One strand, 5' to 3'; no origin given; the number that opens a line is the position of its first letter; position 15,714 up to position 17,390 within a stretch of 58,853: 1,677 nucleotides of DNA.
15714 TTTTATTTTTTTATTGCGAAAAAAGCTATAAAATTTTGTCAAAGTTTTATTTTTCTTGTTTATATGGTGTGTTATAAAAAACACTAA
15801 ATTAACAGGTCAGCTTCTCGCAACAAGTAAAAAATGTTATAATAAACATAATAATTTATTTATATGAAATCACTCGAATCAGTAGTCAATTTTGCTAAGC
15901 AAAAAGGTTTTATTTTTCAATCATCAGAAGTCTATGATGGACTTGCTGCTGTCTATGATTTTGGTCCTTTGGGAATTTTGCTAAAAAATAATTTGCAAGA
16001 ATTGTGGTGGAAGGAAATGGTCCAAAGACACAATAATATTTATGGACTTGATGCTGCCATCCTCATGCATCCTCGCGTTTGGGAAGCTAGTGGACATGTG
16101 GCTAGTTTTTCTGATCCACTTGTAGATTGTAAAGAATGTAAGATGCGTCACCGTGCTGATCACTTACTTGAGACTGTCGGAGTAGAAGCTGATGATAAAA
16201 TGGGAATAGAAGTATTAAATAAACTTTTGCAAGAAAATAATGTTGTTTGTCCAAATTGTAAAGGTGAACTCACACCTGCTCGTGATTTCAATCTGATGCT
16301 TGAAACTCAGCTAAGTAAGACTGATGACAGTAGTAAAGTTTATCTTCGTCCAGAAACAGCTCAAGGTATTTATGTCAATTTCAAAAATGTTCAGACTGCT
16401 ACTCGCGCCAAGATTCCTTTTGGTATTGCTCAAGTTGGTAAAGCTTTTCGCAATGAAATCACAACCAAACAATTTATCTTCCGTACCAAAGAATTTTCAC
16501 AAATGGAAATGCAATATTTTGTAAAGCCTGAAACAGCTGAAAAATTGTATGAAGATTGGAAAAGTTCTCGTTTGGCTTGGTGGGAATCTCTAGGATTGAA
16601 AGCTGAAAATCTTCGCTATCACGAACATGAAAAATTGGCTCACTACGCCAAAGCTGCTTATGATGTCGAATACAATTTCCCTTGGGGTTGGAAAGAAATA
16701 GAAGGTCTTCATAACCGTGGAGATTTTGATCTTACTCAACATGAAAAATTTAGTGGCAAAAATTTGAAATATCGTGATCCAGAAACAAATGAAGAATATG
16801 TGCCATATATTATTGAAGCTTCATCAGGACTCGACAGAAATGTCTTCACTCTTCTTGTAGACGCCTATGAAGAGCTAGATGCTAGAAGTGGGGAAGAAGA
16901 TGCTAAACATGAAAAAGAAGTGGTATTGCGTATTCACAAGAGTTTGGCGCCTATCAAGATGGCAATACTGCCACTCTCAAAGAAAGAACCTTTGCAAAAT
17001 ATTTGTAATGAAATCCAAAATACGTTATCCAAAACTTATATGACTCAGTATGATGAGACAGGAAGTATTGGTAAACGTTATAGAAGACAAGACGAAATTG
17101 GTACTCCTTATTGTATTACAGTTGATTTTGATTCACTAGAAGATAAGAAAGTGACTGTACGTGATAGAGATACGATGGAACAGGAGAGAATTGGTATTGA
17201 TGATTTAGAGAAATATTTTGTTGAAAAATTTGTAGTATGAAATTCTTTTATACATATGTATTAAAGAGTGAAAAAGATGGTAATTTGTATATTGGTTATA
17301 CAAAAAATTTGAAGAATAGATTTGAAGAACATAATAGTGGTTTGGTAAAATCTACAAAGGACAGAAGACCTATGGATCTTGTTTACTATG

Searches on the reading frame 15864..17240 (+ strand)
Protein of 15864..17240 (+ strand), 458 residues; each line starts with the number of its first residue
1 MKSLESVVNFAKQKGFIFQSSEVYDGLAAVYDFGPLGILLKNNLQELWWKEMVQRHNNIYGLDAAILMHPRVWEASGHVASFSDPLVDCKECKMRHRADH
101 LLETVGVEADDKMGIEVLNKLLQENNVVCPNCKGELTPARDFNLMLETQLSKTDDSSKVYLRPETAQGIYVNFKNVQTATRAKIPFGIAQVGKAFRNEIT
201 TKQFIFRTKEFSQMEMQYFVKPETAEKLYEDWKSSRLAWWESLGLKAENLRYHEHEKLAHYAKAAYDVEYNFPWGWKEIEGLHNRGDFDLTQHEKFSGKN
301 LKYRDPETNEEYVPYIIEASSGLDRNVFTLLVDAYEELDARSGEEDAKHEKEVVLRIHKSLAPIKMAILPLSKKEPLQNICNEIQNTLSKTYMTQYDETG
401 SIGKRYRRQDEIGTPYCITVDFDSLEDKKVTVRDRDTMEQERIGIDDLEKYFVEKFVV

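Call 51: search_protein_families(library=pfam, proteins=[window:15864-17240:+], max_evalue=0.00001)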
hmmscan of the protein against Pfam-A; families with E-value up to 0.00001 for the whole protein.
window:15864-17240:+ (458 aa): 2 families
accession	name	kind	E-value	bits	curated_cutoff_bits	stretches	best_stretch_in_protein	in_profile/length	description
PF03129.25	HGTP_anticodon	-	7.5e-23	80.9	21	1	366-454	2-93/94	Anticodon binding domain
PF00587.30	tRNA-synt_2b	-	7.8e-14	52.6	29.3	1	154-329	6-174/179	tRNA synthetase class II core domain (G, H, P, S and T)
